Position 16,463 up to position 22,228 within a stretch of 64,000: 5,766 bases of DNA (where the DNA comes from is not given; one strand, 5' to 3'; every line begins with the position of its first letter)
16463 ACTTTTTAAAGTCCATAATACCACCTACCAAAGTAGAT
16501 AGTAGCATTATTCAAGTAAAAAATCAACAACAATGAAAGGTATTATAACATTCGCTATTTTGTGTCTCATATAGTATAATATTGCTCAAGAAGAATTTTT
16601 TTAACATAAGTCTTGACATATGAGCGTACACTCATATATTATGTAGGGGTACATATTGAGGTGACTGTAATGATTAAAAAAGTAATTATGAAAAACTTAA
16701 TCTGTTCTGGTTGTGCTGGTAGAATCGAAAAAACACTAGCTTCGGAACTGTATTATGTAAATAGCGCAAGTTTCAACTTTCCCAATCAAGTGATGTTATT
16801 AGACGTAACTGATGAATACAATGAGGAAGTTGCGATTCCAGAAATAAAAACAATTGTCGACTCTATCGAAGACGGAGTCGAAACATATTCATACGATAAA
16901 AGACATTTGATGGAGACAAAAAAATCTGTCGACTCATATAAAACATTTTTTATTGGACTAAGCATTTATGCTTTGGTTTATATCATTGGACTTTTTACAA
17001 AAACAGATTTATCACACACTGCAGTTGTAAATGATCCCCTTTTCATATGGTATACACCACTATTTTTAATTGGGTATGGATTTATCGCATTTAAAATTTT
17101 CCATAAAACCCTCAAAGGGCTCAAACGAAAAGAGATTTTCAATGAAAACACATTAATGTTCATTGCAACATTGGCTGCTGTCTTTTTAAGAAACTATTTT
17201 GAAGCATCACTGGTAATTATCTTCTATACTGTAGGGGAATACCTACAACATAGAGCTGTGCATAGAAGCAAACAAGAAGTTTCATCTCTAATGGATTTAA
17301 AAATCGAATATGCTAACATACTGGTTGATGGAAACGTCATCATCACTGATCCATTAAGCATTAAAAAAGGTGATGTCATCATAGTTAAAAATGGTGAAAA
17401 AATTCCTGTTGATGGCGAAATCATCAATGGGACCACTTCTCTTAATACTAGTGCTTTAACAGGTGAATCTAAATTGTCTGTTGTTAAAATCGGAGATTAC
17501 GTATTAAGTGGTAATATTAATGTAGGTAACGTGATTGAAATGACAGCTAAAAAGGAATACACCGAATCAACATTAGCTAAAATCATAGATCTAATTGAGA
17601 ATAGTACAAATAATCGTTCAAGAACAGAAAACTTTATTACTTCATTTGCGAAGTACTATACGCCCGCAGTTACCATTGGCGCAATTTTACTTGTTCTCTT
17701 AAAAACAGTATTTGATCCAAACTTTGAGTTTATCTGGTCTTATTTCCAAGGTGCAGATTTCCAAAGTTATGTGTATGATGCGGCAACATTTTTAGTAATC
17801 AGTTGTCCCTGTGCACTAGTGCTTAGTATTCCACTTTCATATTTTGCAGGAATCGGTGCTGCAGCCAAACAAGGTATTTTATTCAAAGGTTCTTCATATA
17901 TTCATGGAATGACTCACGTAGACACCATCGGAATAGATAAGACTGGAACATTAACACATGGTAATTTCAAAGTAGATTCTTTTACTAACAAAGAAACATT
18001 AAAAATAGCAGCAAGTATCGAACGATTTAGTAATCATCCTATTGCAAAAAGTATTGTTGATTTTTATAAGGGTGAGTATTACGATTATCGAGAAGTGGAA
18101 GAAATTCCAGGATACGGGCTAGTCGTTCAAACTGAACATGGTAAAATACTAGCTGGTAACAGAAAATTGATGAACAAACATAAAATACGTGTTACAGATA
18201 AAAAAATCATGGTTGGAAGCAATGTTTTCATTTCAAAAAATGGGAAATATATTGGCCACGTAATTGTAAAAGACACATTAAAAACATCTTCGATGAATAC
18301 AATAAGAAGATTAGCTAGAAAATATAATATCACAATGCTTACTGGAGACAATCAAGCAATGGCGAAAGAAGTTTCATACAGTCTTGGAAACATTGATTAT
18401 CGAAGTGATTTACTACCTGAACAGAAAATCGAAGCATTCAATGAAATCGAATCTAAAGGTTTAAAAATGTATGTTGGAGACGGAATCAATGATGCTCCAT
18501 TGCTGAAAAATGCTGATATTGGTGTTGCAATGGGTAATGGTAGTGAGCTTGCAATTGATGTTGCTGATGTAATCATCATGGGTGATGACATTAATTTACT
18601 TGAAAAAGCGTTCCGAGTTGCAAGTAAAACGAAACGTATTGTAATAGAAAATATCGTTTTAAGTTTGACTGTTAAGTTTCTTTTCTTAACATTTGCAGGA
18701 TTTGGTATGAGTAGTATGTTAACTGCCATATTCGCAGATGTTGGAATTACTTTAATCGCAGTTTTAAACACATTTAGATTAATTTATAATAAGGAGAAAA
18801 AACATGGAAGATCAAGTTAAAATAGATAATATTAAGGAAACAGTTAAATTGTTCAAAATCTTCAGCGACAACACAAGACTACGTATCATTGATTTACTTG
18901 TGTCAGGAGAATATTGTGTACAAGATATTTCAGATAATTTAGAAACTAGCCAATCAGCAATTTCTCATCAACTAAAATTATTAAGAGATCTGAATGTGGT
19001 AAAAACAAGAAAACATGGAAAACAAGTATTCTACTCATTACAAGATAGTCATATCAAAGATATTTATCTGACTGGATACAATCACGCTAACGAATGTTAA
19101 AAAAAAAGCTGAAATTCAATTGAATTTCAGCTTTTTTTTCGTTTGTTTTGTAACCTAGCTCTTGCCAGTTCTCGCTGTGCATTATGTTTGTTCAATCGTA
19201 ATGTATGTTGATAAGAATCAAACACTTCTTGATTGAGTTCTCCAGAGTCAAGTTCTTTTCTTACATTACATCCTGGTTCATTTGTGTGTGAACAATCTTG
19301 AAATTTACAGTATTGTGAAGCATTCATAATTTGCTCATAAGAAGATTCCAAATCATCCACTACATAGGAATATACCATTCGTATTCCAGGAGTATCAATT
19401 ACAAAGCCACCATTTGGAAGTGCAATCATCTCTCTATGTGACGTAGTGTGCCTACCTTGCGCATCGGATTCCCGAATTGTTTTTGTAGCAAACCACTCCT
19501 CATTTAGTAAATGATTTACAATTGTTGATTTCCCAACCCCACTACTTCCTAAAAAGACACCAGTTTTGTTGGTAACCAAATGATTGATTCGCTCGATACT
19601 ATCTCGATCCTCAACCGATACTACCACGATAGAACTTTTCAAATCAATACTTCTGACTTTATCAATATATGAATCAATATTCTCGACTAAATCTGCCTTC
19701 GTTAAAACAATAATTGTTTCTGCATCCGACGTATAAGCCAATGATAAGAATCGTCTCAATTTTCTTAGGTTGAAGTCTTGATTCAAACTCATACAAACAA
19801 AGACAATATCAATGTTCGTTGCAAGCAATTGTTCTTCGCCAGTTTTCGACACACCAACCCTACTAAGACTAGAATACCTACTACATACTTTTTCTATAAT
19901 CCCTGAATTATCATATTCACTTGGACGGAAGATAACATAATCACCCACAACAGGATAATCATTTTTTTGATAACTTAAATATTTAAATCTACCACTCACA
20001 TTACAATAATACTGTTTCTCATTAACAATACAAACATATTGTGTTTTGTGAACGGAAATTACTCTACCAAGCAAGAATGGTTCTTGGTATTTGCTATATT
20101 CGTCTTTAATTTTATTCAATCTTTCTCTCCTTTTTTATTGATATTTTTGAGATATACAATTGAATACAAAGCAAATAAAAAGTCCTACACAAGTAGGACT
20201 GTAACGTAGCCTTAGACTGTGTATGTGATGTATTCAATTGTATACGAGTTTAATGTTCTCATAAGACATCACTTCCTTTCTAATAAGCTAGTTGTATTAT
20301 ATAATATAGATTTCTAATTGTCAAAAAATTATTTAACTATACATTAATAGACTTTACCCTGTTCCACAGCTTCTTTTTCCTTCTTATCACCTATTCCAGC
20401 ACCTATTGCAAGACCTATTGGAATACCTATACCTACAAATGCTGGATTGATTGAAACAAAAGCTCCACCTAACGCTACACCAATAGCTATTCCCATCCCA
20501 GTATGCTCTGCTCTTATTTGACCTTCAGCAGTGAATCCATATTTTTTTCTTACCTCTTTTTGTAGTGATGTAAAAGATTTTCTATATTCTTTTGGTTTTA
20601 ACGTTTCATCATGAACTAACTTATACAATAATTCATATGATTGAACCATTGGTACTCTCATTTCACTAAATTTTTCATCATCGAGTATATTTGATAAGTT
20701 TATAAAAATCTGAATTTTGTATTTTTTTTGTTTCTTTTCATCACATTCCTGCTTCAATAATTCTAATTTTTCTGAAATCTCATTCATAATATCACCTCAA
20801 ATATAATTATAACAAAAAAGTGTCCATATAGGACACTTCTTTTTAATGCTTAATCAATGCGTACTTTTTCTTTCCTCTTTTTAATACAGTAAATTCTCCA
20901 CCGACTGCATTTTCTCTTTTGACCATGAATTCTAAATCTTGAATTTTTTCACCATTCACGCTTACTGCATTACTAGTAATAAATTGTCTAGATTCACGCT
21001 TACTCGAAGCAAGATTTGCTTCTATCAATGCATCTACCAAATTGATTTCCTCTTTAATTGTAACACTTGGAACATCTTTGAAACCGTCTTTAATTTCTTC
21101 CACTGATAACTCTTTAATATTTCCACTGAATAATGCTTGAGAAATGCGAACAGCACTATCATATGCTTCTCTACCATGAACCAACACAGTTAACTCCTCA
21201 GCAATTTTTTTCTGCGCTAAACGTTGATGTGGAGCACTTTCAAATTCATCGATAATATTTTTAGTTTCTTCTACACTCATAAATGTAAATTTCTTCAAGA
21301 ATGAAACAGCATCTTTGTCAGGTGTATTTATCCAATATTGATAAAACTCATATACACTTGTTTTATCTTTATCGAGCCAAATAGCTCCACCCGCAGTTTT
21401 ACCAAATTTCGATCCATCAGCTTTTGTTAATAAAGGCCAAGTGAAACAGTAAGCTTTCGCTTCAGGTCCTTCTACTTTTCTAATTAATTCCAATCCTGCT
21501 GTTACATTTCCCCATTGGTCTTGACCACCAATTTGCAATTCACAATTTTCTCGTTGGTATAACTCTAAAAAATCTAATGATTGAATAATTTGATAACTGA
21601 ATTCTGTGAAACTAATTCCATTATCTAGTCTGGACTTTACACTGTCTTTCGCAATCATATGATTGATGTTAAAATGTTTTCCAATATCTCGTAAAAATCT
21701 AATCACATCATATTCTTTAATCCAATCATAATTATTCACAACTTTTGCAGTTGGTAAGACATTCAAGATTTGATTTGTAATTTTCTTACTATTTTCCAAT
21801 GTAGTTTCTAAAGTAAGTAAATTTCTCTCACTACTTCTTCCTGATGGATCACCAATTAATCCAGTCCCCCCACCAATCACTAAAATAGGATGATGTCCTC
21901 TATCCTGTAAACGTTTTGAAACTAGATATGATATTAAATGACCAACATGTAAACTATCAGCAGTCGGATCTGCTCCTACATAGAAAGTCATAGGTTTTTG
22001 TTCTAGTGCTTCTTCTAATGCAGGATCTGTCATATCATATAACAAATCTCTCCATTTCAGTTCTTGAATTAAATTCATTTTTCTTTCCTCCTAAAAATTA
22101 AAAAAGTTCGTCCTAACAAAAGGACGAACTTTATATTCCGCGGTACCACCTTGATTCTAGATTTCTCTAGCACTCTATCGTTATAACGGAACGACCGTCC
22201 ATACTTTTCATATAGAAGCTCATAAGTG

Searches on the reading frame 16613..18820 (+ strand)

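Call 59: search_protein_families(library=pfam, proteins=[window:16613-18820:+], max_evalue=0.00001)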
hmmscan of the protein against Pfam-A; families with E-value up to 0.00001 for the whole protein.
window:16613-18820:+ (735 aa): 3 families
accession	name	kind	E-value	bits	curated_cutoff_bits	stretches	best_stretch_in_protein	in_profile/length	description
PF00122.25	E1-E2_ATPase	-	2.4e-39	135.2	28.1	1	232-420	5-181/181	E1-E2 ATPase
PF00702.32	Hydrolase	-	3.4e-21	76.9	26.4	1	436-635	1-191/191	haloacid dehalogenase-like hydrolase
PF08282.18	Hydrolase_3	-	1.2e-07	32.2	20.9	1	619-655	207-243/255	haloacid dehalogenase-like hydrolase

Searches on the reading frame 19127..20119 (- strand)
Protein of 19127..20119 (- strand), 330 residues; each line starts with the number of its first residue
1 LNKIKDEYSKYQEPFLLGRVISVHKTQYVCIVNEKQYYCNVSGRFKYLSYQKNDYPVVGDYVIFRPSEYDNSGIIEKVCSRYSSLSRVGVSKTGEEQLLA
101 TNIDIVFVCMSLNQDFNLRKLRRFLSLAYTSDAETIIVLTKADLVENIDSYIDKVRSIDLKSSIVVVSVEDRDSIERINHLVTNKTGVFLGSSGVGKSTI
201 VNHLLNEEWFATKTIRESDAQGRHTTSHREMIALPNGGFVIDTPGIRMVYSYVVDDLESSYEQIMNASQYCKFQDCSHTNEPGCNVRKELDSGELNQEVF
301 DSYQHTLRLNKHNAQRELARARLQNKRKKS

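Call 59: search_protein_families(library=pfam, proteins=[window:19127-20119:-], max_evalue=0.00001)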
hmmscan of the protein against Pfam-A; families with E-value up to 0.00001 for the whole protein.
window:19127-20119:- (330 aa): 2 families
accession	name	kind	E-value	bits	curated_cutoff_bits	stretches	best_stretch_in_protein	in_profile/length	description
PF03193.22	RsgA_GTPase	-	9.8e-47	159.4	30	1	79-248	2-170/174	RsgA GTPase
PF01926.29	MMR_HSR1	-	2.6e-06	28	21.9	0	188-269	3-78/113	50S ribosome-binding GTPase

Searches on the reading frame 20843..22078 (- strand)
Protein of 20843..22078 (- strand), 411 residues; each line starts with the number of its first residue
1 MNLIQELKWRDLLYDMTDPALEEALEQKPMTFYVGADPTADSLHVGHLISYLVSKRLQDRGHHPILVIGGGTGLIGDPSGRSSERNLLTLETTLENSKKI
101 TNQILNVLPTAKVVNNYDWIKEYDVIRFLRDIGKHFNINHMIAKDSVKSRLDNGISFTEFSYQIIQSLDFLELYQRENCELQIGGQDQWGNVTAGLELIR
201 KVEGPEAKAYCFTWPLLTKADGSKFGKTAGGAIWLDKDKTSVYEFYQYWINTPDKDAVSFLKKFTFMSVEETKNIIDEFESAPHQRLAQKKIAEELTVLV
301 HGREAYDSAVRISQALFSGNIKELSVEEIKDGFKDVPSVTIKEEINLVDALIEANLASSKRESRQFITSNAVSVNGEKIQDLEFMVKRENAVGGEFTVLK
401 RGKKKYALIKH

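Call 59: search_protein_families(library=pfam, proteins=[window:20843-22078:-], max_evalue=0.00001)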
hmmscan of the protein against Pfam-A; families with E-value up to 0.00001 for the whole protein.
window:20843-22078:- (411 aa): 3 families
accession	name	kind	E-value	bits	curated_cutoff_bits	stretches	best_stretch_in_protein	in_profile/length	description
PF00579.31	tRNA-synt_1b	-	5.6e-78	262.7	21.1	1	27-317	3-291/292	tRNA synthetases class I (W and Y)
PF22421.1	SYY_C-terminal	-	7.6e-31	106.3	27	1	328-409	1-83/83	Tyrosine--tRNA ligase SYY-like C-terminal domain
PF01479.30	S4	-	9.7e-08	32.1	22.8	1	351-389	7-45/48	S4 domain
